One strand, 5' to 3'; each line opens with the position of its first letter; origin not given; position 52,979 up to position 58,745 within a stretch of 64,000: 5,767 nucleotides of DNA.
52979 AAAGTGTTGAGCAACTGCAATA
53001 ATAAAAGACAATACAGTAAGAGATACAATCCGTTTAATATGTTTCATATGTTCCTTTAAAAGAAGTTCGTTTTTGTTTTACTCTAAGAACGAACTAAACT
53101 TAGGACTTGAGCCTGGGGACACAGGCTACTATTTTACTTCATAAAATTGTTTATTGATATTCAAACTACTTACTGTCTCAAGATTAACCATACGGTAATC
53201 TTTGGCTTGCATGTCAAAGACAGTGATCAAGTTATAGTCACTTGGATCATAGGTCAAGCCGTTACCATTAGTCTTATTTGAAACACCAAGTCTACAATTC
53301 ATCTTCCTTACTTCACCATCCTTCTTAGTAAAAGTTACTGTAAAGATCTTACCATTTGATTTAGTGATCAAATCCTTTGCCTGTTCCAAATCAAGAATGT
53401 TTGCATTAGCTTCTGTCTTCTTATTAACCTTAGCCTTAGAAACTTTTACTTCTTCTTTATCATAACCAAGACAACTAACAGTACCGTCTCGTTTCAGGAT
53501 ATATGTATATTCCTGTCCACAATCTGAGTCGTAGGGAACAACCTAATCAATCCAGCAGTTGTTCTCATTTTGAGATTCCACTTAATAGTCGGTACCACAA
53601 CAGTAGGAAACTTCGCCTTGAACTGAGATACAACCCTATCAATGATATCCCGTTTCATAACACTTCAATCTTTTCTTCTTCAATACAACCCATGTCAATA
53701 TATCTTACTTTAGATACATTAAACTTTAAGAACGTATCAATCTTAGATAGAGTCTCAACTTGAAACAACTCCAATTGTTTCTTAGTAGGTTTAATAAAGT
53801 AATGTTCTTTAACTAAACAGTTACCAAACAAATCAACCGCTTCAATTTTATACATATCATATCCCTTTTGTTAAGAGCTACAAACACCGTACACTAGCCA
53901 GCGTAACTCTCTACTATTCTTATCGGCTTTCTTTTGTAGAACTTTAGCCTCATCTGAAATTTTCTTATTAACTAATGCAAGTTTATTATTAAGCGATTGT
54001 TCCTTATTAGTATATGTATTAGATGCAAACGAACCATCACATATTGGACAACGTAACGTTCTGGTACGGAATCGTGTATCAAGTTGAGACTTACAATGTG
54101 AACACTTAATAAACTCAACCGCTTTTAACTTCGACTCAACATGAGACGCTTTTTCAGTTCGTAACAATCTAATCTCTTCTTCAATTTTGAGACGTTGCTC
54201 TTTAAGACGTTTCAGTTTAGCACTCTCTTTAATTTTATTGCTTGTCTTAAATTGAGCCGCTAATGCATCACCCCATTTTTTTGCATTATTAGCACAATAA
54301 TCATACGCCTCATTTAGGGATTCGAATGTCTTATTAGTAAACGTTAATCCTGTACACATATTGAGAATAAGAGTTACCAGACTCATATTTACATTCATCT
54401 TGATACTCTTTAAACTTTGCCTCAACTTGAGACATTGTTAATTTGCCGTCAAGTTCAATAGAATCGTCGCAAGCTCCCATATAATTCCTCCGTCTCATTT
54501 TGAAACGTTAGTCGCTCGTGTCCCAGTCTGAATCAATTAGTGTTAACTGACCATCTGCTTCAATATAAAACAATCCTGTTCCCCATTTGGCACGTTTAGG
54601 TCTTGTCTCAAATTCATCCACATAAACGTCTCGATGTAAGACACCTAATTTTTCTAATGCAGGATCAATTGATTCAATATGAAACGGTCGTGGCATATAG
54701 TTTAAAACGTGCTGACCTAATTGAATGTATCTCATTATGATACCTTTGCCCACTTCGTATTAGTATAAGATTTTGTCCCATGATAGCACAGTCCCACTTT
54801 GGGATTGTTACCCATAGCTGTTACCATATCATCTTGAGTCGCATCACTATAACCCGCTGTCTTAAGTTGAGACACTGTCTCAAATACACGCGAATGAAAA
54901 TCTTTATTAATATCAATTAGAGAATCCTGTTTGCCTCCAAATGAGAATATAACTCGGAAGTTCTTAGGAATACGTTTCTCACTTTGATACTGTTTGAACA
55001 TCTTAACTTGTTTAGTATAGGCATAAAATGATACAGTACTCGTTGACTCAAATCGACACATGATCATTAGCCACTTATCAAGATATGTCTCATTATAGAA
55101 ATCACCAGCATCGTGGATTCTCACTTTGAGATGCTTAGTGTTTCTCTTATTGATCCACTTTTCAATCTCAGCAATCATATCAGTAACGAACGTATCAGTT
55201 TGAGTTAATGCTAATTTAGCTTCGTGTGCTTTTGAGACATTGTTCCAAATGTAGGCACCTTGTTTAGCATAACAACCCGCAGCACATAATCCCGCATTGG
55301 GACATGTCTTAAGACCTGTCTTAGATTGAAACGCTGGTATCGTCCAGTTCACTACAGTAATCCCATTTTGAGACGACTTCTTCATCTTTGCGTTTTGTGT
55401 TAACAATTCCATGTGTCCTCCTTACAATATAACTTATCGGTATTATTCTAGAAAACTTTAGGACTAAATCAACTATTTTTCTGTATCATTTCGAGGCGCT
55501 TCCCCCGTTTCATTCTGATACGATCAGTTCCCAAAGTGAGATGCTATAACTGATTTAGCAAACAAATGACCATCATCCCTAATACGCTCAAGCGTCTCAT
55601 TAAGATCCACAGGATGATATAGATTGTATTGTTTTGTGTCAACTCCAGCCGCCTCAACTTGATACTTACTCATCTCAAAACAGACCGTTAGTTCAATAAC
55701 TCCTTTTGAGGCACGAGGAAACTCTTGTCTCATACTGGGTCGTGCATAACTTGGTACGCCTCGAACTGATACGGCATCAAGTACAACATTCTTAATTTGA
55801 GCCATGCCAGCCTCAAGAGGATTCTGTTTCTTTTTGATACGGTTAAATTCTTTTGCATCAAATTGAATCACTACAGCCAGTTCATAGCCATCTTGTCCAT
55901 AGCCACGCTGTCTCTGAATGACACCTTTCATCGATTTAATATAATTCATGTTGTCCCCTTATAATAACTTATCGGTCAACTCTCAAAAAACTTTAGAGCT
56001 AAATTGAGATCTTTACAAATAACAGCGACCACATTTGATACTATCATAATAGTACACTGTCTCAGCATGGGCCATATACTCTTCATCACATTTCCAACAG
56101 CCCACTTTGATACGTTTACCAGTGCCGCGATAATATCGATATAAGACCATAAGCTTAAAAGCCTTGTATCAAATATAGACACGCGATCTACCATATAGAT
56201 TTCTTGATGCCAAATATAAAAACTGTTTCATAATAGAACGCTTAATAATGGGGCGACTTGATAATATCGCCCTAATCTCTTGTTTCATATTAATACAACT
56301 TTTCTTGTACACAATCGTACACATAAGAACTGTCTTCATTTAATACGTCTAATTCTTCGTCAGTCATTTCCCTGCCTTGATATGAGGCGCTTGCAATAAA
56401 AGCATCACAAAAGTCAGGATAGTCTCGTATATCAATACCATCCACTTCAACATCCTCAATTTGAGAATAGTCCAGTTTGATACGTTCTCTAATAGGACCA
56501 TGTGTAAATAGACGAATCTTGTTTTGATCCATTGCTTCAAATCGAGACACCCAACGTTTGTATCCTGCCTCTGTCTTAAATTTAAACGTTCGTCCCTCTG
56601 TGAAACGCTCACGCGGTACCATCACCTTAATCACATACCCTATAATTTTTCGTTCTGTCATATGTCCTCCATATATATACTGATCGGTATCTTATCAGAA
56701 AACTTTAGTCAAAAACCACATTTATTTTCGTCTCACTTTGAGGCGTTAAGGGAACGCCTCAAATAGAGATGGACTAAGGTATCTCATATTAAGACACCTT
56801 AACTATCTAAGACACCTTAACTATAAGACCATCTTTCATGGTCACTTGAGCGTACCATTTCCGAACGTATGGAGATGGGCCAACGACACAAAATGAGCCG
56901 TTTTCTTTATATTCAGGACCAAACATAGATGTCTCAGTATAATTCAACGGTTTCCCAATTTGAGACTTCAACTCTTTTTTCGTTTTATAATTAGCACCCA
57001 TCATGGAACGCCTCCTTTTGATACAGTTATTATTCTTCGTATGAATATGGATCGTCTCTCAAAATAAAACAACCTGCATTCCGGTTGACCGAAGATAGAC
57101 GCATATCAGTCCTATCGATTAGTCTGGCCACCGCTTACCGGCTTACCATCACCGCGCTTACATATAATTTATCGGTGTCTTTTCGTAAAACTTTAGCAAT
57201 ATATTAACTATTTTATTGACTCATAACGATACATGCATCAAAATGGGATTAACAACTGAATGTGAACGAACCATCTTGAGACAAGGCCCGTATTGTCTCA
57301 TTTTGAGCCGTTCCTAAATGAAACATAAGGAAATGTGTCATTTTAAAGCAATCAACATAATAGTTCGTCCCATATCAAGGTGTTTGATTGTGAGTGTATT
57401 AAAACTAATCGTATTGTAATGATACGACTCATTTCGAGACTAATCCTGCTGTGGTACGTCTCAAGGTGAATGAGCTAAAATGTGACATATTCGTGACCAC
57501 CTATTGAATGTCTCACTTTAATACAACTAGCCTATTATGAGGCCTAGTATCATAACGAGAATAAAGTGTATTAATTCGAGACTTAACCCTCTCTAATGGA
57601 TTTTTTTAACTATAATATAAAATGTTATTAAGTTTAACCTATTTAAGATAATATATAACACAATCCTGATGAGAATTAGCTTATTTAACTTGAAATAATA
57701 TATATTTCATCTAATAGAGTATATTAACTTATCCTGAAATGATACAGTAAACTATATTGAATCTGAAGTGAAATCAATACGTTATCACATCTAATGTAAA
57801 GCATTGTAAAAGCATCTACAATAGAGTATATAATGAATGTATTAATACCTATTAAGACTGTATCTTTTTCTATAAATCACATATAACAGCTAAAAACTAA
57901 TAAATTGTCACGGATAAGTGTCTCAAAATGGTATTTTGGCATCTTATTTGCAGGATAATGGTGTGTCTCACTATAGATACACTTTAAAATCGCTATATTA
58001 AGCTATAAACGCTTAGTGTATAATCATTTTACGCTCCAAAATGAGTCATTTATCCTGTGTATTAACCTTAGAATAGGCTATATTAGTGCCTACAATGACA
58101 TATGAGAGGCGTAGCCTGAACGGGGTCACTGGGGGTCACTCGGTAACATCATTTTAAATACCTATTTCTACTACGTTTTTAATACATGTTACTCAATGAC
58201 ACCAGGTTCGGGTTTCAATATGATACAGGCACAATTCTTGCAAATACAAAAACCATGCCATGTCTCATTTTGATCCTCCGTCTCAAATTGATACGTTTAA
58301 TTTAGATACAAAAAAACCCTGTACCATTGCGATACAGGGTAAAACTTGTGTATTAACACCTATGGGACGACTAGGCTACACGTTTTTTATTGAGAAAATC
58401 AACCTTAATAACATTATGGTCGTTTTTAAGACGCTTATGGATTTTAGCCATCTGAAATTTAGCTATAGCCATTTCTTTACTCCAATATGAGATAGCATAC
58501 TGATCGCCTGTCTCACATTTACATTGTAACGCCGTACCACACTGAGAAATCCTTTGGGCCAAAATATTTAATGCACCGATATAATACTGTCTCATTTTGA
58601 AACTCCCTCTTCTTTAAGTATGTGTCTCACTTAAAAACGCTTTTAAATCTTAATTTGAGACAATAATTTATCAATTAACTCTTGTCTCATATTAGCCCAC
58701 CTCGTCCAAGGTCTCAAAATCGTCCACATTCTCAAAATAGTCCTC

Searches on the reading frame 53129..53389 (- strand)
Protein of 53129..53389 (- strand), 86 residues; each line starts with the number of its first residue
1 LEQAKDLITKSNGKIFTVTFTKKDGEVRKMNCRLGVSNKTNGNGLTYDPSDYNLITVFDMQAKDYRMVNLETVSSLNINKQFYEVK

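Call 44: search_protein_families(library=pfam, max_evalue=0.05, proteins=[window:53129-53389:-])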
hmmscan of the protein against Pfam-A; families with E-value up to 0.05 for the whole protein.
window:53129-53389:- (86 aa): 1 family
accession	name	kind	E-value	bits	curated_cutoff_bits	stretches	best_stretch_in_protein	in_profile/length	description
PF10902.13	WYL_2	-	2e-09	38.1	26.7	1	6-72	3-72/74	WYL_2, Sm-like SH3 beta-barrel fold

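Call 60: search_protein_families(library=phrogs, max_evalue=0.01, proteins=[window:53129-53389:-])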
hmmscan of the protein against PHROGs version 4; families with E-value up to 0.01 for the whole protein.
window:53129-53389:- (86 aa): 3 families
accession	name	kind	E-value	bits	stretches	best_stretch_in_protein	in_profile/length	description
phrog_2267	-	unknown function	2.2e-19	70.6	1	2-84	14-102/112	-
phrog_1086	-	unknown function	2.6e-08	34.5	1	7-79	37-116/137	-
phrog_16218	-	unknown function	0.0071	17.1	0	22-69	81-127/153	-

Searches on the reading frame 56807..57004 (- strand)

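Call 44: search_protein_families(library=pfam, max_evalue=0.05, proteins=[window:56807-57004:-])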
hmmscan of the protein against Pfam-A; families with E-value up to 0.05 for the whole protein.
window:56807-57004:- (65 aa): 0 families

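Call 60: search_protein_families(library=phrogs, max_evalue=0.01, proteins=[window:56807-57004:-])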
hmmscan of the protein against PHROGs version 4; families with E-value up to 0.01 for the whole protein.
window:56807-57004:- (65 aa): 1 family
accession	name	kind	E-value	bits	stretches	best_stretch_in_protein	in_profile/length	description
phrog_37117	-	unknown function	8.3e-20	71.6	1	5-64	7-70/71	-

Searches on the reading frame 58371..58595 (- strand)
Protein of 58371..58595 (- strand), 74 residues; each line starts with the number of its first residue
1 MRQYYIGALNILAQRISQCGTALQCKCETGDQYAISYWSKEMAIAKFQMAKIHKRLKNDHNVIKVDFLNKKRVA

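Call 44: search_protein_families(library=pfam, max_evalue=0.05, proteins=[window:58371-58595:-])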
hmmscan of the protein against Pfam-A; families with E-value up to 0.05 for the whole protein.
window:58371-58595:- (74 aa): 1 family
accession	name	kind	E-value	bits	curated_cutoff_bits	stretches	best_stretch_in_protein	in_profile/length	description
PF08468.16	MTS_N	-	0.029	14.8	27.3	1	17-63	57-103/158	Methyltransferase small domain N-terminal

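Call 60: search_protein_families(library=phrogs, max_evalue=0.01, proteins=[window:58371-58595:-])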
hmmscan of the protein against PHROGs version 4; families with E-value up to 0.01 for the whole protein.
window:58371-58595:- (74 aa): 0 families
